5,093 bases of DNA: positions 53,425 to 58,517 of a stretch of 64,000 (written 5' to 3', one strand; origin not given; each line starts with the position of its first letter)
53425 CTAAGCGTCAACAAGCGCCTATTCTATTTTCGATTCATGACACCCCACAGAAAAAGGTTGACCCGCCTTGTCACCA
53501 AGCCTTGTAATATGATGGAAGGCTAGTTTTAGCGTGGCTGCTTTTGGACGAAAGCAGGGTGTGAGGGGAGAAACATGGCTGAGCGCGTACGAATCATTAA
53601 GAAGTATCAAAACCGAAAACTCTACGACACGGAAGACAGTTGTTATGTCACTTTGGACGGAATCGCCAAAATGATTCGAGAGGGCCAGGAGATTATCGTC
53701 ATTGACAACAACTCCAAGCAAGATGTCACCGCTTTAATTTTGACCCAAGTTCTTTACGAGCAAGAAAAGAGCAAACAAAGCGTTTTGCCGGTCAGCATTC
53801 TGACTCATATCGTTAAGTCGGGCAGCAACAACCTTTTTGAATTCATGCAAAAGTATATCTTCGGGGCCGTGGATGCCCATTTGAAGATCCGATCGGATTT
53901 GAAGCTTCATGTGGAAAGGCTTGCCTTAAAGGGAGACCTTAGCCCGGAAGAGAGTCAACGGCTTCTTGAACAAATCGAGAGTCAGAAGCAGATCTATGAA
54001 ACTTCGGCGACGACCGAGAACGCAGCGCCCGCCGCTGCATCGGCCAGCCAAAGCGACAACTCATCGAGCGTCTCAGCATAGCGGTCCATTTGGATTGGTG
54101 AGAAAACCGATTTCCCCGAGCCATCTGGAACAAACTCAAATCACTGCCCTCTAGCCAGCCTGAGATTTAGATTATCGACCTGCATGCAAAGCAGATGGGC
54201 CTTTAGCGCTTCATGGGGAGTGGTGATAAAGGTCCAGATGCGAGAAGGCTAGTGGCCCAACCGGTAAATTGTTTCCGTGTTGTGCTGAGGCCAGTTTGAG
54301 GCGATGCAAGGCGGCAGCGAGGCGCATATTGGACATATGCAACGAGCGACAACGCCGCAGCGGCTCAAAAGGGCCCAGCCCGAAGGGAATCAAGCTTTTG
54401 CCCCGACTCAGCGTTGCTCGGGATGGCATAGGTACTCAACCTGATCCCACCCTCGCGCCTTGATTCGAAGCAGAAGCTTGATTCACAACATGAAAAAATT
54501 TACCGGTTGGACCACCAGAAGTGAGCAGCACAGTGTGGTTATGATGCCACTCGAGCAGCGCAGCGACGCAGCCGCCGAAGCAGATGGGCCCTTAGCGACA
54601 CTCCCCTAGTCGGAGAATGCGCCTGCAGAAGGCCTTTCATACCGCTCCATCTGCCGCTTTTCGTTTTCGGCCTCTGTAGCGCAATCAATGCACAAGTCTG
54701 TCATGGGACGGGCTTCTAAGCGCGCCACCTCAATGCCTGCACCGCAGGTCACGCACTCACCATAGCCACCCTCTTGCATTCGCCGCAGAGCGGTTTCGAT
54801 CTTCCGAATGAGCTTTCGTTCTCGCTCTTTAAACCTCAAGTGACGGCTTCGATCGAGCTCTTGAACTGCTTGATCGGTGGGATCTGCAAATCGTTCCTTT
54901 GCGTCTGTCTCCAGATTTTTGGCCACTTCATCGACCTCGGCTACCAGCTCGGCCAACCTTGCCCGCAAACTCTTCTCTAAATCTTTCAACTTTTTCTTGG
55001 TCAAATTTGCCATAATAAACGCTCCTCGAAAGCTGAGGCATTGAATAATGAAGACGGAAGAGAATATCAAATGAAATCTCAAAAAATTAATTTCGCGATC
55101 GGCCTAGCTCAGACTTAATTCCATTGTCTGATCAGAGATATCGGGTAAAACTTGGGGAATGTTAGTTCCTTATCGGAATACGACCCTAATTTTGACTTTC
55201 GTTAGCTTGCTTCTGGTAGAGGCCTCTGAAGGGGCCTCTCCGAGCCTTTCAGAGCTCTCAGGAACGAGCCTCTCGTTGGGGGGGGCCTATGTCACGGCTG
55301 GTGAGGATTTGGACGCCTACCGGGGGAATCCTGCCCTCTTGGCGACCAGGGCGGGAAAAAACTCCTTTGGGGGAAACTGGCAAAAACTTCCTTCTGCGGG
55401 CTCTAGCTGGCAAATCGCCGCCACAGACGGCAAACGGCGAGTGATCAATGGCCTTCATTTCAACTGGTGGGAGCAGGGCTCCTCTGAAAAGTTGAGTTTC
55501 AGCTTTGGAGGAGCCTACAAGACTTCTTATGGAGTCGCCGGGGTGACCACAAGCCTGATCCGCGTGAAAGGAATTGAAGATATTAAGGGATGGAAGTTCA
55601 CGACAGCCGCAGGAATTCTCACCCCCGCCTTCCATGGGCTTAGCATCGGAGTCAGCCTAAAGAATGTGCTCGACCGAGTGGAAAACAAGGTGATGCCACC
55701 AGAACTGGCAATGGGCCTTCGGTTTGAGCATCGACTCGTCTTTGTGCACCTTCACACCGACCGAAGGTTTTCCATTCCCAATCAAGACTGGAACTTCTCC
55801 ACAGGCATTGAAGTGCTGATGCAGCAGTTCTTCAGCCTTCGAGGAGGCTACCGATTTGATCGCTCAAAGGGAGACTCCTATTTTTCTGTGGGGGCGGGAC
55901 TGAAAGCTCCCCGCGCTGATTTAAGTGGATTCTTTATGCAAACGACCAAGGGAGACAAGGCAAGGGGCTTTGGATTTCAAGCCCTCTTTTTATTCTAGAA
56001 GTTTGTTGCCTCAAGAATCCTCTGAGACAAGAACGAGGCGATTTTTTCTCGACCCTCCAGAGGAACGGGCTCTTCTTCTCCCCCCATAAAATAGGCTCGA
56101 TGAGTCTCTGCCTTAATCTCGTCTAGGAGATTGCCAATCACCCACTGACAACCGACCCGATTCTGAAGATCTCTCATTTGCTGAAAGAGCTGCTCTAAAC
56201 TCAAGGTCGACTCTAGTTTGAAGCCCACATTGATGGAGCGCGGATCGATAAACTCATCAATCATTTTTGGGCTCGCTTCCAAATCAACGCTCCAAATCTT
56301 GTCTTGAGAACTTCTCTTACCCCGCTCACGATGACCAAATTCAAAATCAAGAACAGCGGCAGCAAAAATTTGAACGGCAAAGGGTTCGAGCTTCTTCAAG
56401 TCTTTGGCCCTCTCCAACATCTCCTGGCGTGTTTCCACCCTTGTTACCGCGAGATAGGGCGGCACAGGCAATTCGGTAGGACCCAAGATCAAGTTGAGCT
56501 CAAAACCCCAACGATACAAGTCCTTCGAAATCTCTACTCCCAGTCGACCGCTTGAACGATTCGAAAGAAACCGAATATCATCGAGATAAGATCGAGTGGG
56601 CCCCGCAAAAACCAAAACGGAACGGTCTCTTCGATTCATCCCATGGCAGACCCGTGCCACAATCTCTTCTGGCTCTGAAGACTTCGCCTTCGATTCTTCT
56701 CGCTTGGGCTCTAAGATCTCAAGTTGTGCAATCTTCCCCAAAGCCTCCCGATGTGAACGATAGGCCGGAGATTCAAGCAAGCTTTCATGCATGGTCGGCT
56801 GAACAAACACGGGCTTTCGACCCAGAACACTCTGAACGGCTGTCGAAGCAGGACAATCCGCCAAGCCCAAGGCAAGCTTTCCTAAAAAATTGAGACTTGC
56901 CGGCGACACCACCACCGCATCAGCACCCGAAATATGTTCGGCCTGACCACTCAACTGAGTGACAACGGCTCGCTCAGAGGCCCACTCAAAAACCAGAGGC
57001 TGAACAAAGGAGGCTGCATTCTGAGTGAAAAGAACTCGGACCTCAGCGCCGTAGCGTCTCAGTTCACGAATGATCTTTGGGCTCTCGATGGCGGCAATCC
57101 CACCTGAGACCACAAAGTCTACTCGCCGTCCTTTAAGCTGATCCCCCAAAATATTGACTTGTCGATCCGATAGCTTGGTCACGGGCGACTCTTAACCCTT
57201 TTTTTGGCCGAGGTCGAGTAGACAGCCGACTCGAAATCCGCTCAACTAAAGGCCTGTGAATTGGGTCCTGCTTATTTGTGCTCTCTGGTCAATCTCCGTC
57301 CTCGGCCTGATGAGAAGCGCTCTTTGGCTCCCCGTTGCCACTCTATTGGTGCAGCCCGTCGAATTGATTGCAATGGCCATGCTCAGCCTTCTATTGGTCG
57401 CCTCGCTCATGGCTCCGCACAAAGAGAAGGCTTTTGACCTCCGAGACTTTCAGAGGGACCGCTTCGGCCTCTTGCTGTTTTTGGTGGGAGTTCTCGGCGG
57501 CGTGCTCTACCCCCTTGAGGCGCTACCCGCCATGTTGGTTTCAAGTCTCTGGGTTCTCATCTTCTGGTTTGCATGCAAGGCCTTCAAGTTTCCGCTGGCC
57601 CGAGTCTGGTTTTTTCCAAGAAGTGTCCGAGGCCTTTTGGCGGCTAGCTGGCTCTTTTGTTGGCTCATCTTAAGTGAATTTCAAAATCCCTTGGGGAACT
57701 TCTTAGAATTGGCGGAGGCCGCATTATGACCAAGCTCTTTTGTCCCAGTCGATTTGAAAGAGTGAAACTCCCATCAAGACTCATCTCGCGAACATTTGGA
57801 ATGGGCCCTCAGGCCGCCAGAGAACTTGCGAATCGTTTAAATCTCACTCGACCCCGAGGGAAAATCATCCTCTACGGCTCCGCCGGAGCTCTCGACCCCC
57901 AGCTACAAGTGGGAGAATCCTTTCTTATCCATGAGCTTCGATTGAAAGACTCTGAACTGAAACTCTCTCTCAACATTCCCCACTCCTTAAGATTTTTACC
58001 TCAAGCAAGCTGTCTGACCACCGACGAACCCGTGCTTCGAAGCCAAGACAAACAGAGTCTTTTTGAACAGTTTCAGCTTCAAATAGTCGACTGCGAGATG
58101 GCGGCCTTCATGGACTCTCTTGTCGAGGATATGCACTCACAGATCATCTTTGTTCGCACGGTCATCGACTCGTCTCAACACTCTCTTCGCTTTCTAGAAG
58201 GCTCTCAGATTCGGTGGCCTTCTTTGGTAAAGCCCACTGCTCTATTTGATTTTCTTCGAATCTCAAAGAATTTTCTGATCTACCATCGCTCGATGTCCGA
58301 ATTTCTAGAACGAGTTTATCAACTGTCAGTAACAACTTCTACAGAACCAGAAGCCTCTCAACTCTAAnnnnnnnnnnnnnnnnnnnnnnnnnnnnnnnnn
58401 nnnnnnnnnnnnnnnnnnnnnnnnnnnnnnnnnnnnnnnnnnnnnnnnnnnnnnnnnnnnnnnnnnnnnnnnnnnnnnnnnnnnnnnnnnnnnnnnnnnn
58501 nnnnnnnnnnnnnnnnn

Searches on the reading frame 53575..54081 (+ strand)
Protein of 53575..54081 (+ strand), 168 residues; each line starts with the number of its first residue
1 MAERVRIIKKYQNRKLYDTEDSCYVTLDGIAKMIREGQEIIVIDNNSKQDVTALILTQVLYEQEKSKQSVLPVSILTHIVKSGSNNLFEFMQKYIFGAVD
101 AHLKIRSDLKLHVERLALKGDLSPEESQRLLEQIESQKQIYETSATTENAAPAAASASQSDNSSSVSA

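Call 18: search_protein_families(library=pfam, proteins=[window:53575-54081:+], max_evalue=0.001)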
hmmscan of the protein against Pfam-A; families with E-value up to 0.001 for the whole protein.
window:53575-54081:+ (168 aa): 1 family
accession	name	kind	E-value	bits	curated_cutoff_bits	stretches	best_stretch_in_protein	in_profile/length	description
PF07879.16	PHB_acc_N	-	1.8e-26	92.5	25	1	7-66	1-60/61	PHB/PHA accumulation regulator DNA-binding domain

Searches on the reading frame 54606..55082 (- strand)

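Call 97: search_protein_families(library=pfam, proteins=[window:54606-55082:-], max_evalue=0.01)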
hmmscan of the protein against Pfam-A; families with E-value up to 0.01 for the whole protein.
window:54606-55082:- (158 aa): 3 families
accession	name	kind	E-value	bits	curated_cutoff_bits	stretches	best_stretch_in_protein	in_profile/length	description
PF21157.2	DksA_N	-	3e-14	53.4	27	1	35-101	5-70/71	DnaK suppressor protein DksA, N-terminal domain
PF01258.23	zf-dskA_traR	-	1.3e-09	38.3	24.9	1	105-139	1-35/36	Prokaryotic dksA/traR C4-type zinc finger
PF09651.16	Cas_APE2256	-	0.0066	16.7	24.8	0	27-65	56-95/136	CRISPR-associated protein (Cas_APE2256)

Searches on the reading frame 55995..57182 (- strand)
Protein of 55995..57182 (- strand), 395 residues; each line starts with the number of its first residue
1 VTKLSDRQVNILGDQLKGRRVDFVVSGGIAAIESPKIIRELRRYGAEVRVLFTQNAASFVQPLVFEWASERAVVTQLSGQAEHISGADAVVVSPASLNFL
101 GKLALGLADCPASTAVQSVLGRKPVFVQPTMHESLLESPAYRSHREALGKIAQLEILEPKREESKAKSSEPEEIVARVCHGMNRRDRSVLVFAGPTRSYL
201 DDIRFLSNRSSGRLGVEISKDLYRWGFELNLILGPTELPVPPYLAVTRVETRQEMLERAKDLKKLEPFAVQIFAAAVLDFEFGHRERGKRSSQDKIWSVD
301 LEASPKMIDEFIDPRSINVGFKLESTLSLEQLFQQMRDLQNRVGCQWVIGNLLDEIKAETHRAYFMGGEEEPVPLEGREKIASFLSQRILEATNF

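Call 18: search_protein_families(library=pfam, proteins=[window:55995-57182:-], max_evalue=0.001)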
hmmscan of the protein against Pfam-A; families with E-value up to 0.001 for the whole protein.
window:55995-57182:- (395 aa): 2 families
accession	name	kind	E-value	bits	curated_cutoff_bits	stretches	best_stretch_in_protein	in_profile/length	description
PF04127.22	DFP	-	1.3e-34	120.1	22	1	186-356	3-172/186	DNA/pantothenate metabolism flavoprotein C-terminal domain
PF02441.25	Flavoprotein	-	2.4e-19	70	22.7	1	20-178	2-158/162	Flavoprotein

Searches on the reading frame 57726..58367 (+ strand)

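Call 18: search_protein_families(library=pfam, proteins=[window:57726-58367:+], max_evalue=0.001)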
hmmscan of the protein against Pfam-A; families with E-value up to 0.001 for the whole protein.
window:57726-58367:+ (213 aa): 1 family
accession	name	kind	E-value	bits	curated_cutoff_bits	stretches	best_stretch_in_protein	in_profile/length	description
PF01048.26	PNP_UDP_1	-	5.4e-05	23.1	25.1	0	25-65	50-91/233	Phosphorylase superfamily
